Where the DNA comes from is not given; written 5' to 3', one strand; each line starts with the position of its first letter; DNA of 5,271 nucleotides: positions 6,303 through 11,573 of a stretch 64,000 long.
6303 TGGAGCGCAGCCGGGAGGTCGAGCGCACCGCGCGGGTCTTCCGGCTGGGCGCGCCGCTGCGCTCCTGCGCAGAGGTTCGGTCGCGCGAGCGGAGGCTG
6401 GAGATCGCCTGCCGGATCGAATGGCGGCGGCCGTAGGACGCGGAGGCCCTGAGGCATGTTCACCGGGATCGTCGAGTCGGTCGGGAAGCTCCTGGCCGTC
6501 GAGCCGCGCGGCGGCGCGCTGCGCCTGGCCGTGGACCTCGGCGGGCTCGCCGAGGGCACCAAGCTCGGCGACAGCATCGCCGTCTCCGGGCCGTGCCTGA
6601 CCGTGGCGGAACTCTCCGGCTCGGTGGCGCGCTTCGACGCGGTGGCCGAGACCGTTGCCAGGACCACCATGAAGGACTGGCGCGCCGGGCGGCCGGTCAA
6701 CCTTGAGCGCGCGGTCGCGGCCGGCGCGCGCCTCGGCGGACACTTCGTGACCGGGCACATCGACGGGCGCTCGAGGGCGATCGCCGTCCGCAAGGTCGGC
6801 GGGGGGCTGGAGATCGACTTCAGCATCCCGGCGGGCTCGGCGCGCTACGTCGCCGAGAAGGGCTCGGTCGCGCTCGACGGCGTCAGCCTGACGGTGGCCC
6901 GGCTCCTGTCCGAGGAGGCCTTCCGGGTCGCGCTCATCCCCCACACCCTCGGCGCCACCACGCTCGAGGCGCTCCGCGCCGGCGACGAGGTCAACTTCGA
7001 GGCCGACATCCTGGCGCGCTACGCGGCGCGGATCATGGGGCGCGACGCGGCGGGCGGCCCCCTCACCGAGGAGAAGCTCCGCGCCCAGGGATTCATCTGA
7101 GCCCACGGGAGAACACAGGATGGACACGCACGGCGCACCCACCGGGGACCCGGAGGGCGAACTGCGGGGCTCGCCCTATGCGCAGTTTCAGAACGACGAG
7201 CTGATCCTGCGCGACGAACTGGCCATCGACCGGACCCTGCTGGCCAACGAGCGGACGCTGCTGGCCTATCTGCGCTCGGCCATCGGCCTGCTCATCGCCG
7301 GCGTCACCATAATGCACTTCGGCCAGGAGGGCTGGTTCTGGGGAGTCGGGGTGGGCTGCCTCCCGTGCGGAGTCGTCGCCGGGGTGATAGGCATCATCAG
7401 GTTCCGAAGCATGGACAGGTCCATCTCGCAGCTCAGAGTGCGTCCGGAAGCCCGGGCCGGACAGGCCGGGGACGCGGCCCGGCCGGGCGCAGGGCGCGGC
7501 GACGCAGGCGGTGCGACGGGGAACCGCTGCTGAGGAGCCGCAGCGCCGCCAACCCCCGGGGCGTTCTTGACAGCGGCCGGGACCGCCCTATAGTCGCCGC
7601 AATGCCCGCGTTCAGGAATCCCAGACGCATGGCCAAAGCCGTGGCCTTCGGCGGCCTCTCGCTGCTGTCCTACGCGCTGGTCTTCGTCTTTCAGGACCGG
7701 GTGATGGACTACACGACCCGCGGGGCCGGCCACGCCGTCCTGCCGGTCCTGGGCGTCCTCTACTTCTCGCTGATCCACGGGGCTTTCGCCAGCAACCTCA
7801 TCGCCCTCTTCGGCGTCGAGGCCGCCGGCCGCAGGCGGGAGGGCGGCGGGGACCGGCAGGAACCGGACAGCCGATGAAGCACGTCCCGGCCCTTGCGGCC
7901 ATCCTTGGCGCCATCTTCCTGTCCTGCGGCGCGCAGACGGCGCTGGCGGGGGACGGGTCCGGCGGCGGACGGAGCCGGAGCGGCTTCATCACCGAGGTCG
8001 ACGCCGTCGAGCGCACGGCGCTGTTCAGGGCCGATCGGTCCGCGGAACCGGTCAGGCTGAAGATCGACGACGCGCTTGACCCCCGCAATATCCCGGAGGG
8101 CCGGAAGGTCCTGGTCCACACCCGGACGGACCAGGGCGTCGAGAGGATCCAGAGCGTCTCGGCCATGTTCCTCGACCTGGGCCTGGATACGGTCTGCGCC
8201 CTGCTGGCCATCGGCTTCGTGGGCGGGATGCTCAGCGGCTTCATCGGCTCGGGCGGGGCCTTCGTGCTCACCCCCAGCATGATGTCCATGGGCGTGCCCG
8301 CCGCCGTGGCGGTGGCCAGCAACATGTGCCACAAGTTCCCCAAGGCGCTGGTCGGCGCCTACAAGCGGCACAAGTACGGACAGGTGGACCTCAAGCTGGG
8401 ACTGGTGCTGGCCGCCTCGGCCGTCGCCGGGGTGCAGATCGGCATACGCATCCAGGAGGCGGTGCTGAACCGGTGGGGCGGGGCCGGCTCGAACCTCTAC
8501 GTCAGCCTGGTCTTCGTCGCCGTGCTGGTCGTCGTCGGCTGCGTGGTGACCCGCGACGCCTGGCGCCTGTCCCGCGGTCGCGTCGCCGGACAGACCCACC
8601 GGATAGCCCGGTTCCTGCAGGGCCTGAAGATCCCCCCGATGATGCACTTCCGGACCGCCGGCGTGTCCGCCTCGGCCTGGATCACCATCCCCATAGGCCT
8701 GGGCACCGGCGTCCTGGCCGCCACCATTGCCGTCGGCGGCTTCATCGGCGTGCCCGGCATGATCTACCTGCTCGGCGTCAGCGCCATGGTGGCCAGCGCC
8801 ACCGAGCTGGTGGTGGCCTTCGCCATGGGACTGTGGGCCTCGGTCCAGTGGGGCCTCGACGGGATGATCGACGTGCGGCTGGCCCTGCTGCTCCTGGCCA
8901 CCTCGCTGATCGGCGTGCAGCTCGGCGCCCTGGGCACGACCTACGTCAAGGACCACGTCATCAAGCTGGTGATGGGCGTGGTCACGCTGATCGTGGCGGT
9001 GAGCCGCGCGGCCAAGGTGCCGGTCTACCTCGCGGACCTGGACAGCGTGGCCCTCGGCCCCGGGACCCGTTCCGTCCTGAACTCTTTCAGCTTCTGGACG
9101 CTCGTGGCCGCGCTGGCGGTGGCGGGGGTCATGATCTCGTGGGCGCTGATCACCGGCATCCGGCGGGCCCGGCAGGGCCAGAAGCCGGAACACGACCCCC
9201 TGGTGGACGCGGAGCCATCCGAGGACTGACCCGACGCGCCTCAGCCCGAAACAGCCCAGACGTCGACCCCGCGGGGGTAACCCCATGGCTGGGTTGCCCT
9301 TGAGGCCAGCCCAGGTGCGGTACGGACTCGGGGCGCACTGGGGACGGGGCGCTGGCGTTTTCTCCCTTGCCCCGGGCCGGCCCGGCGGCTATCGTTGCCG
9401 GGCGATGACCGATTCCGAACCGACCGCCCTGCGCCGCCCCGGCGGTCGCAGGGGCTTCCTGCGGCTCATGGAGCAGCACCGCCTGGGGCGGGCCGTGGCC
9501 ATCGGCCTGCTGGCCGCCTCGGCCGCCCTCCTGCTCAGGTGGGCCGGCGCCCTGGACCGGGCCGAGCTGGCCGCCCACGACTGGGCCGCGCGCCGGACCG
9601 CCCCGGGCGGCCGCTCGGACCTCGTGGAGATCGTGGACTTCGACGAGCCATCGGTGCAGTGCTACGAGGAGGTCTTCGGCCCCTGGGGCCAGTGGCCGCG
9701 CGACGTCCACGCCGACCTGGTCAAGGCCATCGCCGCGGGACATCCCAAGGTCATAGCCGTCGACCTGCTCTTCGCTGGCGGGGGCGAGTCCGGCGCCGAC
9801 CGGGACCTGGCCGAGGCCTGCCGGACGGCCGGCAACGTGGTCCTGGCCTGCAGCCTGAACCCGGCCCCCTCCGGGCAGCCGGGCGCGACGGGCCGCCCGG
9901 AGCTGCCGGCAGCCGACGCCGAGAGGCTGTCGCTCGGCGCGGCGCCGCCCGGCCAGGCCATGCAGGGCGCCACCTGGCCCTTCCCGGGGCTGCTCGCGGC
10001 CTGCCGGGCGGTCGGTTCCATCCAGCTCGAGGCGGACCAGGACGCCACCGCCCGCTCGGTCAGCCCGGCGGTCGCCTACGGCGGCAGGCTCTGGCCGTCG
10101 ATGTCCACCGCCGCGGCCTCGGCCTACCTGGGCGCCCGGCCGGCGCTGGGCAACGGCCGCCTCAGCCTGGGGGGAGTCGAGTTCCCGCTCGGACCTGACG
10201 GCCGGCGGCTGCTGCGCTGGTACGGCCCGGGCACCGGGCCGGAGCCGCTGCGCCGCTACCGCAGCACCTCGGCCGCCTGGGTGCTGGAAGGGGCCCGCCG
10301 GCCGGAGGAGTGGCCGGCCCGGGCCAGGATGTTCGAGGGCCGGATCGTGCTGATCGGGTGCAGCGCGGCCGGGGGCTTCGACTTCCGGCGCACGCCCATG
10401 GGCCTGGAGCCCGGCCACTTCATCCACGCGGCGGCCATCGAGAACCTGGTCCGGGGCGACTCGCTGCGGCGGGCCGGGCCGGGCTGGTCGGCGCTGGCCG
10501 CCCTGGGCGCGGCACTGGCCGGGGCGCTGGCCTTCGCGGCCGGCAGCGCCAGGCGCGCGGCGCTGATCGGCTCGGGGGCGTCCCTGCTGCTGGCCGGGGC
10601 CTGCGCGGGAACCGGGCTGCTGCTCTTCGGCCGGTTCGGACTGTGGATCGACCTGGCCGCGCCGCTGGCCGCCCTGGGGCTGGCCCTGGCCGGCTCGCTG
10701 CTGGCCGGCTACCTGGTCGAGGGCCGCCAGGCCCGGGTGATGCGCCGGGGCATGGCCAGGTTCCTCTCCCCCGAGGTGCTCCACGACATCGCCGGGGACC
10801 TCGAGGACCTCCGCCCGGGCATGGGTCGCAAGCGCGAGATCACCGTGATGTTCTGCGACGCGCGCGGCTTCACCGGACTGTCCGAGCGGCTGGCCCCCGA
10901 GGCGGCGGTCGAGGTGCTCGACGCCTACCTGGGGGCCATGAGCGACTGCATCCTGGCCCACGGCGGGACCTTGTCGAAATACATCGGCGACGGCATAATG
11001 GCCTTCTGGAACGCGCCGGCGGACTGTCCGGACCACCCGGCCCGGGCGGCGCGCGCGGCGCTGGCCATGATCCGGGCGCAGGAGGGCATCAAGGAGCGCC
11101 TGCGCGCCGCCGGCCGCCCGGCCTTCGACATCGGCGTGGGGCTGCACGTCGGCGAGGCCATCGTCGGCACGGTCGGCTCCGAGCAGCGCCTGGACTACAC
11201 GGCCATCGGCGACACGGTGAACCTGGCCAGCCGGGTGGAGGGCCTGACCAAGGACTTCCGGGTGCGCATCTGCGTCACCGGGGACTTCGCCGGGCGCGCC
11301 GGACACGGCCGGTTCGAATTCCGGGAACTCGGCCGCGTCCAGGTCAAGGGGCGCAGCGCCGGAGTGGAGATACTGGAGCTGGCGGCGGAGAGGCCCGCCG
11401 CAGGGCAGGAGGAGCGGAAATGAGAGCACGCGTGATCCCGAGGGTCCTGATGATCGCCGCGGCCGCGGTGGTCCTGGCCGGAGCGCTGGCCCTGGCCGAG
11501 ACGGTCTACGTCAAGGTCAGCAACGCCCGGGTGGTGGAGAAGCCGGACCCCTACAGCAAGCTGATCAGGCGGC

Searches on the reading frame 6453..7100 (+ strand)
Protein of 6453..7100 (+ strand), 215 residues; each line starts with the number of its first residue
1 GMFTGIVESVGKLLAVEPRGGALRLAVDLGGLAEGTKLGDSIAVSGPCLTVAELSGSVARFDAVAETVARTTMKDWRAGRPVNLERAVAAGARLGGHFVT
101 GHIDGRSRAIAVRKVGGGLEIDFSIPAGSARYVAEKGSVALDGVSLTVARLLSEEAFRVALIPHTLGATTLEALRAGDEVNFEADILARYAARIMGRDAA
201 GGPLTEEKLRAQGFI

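Call 83: search_protein_families(library=pfam, proteins=[window:6453-7100:+], max_evalue=0.00001)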
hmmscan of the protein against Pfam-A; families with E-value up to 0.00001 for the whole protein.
window:6453-7100:+ (215 aa): 1 family
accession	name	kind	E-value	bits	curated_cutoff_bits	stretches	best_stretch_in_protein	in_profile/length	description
PF00677.23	Lum_binding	-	2.9e-42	143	27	2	100-185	1-86/86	Lumazine binding domain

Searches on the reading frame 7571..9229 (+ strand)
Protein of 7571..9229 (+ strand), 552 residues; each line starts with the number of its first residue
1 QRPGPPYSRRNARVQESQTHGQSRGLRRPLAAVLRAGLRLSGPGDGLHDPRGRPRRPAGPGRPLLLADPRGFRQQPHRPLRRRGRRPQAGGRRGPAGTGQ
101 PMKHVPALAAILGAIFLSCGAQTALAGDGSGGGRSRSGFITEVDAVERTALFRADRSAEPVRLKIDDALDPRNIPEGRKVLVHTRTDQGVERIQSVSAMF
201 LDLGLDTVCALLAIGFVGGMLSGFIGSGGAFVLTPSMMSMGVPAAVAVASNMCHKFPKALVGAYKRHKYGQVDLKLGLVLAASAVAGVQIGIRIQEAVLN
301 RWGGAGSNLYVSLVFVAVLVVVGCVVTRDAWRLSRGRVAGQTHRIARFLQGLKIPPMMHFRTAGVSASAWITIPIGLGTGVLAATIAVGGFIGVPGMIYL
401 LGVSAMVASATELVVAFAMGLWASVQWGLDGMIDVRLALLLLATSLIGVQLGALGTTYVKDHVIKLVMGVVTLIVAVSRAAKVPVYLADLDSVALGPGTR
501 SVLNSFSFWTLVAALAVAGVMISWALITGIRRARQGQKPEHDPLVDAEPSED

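Call 83: search_protein_families(library=pfam, proteins=[window:7571-9229:+], max_evalue=0.00001)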
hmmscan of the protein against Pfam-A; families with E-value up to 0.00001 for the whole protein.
window:7571-9229:+ (552 aa): 1 family
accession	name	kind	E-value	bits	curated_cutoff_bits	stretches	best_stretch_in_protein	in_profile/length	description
PF01925.25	TauE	-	2.5e-35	122.7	32.6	1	211-477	1-235/237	Sulfite exporter TauE/SafE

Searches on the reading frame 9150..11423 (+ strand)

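Call 83: search_protein_families(library=pfam, proteins=[window:9150-11423:+], max_evalue=0.00001)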
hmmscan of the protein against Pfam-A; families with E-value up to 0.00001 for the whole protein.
window:9150-11423:+ (757 aa): 2 families
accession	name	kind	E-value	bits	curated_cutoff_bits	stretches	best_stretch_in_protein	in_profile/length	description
PF05226.16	CHASE2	-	6.6e-44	150.8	26.3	1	124-458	4-255/257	CHASE2 domain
PF00211.25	Guanylate_cyc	-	8.3e-22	78.1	21.9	1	560-736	5-174/183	Adenylate and Guanylate cyclase catalytic domain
